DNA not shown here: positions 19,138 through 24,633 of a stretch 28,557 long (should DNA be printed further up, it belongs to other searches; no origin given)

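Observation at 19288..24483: Giant helicase with split RecA lobes, two Cys4 modules and a C-terminal Vsr-like endonuclease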

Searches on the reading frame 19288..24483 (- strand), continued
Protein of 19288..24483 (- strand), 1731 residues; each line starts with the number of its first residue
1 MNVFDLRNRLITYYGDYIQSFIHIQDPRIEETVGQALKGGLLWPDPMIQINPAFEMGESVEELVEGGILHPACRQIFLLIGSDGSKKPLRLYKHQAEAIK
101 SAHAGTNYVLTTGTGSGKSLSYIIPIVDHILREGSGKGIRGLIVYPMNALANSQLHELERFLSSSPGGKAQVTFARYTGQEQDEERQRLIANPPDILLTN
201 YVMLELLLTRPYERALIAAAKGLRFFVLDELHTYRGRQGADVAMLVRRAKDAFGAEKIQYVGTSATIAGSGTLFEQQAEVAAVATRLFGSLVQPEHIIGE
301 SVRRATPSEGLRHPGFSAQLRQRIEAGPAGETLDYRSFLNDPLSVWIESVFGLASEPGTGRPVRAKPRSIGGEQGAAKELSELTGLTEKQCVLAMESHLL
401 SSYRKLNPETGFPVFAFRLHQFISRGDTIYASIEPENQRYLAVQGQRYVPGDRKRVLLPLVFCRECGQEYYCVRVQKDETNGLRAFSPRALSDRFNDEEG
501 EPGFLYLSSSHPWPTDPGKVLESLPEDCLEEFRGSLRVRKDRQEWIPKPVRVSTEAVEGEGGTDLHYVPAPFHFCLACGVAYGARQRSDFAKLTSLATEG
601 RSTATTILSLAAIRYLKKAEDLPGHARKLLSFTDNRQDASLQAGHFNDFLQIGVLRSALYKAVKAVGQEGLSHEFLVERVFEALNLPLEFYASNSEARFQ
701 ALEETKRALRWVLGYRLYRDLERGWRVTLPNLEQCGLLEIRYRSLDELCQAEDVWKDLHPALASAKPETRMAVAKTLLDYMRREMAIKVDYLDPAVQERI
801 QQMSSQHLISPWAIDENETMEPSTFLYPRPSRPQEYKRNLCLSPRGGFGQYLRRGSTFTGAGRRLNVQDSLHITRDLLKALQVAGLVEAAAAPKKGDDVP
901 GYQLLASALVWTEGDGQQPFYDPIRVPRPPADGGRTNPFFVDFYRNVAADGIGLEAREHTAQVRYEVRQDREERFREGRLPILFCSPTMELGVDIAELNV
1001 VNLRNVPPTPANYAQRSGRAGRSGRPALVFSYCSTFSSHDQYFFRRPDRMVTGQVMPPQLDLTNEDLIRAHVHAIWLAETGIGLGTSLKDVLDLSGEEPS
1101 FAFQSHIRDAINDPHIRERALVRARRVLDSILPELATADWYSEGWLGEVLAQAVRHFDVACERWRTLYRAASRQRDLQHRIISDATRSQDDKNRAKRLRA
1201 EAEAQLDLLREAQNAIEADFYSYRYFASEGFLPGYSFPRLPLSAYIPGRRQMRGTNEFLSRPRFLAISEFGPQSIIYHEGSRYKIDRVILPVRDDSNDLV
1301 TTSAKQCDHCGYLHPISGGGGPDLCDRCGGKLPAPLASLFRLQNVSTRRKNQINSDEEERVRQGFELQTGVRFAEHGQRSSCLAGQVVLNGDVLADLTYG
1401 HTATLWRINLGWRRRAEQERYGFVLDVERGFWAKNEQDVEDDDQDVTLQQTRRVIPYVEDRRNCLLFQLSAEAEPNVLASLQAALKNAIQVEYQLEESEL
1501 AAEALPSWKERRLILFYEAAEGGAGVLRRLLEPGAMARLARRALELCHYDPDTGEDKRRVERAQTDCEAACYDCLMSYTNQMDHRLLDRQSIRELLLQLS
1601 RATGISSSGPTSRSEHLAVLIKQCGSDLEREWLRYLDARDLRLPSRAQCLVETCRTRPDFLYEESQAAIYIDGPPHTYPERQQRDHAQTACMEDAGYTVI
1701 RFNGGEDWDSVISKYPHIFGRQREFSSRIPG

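Call 49: search_solved_structures(query=A1, max_evalue=0.00001, show_alignments=2)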
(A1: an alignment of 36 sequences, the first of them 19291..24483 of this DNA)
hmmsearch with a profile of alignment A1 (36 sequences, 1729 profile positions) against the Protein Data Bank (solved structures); distinct sequences matched with E-value up to 0.00001: 42.
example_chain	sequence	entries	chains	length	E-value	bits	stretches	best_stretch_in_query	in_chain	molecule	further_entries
9tu7_Y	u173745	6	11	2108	1.4e-64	221.2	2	93-300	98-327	DEAD/DEAH box helicase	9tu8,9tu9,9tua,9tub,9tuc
9wae_A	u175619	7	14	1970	4.7e-38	133.3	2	982-1087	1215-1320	Helicase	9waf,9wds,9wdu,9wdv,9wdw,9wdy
6znp_A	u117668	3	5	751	7.2e-34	119.5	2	91-278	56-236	Uncharacterized ATP-dependent helicase YprA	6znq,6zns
5v9x_A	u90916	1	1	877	5.1e-20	73.6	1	96-271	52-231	ATP-dependent DNA helicase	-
7lhl_A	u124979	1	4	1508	2.1e-19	71.5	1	96-271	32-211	ATP-dependent DNA helicase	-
5ivl_B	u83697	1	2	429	1.1e-10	42.6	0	964-1070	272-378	DEAD-box ATP-dependent RNA helicase CshA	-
4tyw_A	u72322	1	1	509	4.2e-10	40.7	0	94-173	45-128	ATP-dependent RNA helicase MSS116, mitochondrial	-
4tyn_A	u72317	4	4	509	4.2e-10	40.7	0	94-173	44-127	ATP-dependent RNA helicase MSS116, mitochondrial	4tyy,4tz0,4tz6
3sqx_A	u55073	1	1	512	4.2e-10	40.7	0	94-173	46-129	ATP-dependent RNA helicase MSS116, mitochondrial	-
4bru_A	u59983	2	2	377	4.6e-10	40.5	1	963-1031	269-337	ATP-DEPENDENT RNA HELICASE DHH1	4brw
1s2m_A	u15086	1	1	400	5.5e-10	40.3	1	964-1031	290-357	Putative ATP-dependent RNA helicase DHH1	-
3i5x_A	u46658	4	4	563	5.7e-10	40.2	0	94-173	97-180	ATP-dependent RNA helicase MSS116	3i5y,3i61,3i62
3sqw_A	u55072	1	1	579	6.2e-10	40.1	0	94-173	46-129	ATP-dependent RNA helicase MSS116, mitochondrial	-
8rl5_A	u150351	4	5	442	2.6e-09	38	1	952-1039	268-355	ATP-dependent DNA helicase Q5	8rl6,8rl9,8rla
7zms_A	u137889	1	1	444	2.7e-09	38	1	952-1039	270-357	ATP-dependent DNA helicase Q5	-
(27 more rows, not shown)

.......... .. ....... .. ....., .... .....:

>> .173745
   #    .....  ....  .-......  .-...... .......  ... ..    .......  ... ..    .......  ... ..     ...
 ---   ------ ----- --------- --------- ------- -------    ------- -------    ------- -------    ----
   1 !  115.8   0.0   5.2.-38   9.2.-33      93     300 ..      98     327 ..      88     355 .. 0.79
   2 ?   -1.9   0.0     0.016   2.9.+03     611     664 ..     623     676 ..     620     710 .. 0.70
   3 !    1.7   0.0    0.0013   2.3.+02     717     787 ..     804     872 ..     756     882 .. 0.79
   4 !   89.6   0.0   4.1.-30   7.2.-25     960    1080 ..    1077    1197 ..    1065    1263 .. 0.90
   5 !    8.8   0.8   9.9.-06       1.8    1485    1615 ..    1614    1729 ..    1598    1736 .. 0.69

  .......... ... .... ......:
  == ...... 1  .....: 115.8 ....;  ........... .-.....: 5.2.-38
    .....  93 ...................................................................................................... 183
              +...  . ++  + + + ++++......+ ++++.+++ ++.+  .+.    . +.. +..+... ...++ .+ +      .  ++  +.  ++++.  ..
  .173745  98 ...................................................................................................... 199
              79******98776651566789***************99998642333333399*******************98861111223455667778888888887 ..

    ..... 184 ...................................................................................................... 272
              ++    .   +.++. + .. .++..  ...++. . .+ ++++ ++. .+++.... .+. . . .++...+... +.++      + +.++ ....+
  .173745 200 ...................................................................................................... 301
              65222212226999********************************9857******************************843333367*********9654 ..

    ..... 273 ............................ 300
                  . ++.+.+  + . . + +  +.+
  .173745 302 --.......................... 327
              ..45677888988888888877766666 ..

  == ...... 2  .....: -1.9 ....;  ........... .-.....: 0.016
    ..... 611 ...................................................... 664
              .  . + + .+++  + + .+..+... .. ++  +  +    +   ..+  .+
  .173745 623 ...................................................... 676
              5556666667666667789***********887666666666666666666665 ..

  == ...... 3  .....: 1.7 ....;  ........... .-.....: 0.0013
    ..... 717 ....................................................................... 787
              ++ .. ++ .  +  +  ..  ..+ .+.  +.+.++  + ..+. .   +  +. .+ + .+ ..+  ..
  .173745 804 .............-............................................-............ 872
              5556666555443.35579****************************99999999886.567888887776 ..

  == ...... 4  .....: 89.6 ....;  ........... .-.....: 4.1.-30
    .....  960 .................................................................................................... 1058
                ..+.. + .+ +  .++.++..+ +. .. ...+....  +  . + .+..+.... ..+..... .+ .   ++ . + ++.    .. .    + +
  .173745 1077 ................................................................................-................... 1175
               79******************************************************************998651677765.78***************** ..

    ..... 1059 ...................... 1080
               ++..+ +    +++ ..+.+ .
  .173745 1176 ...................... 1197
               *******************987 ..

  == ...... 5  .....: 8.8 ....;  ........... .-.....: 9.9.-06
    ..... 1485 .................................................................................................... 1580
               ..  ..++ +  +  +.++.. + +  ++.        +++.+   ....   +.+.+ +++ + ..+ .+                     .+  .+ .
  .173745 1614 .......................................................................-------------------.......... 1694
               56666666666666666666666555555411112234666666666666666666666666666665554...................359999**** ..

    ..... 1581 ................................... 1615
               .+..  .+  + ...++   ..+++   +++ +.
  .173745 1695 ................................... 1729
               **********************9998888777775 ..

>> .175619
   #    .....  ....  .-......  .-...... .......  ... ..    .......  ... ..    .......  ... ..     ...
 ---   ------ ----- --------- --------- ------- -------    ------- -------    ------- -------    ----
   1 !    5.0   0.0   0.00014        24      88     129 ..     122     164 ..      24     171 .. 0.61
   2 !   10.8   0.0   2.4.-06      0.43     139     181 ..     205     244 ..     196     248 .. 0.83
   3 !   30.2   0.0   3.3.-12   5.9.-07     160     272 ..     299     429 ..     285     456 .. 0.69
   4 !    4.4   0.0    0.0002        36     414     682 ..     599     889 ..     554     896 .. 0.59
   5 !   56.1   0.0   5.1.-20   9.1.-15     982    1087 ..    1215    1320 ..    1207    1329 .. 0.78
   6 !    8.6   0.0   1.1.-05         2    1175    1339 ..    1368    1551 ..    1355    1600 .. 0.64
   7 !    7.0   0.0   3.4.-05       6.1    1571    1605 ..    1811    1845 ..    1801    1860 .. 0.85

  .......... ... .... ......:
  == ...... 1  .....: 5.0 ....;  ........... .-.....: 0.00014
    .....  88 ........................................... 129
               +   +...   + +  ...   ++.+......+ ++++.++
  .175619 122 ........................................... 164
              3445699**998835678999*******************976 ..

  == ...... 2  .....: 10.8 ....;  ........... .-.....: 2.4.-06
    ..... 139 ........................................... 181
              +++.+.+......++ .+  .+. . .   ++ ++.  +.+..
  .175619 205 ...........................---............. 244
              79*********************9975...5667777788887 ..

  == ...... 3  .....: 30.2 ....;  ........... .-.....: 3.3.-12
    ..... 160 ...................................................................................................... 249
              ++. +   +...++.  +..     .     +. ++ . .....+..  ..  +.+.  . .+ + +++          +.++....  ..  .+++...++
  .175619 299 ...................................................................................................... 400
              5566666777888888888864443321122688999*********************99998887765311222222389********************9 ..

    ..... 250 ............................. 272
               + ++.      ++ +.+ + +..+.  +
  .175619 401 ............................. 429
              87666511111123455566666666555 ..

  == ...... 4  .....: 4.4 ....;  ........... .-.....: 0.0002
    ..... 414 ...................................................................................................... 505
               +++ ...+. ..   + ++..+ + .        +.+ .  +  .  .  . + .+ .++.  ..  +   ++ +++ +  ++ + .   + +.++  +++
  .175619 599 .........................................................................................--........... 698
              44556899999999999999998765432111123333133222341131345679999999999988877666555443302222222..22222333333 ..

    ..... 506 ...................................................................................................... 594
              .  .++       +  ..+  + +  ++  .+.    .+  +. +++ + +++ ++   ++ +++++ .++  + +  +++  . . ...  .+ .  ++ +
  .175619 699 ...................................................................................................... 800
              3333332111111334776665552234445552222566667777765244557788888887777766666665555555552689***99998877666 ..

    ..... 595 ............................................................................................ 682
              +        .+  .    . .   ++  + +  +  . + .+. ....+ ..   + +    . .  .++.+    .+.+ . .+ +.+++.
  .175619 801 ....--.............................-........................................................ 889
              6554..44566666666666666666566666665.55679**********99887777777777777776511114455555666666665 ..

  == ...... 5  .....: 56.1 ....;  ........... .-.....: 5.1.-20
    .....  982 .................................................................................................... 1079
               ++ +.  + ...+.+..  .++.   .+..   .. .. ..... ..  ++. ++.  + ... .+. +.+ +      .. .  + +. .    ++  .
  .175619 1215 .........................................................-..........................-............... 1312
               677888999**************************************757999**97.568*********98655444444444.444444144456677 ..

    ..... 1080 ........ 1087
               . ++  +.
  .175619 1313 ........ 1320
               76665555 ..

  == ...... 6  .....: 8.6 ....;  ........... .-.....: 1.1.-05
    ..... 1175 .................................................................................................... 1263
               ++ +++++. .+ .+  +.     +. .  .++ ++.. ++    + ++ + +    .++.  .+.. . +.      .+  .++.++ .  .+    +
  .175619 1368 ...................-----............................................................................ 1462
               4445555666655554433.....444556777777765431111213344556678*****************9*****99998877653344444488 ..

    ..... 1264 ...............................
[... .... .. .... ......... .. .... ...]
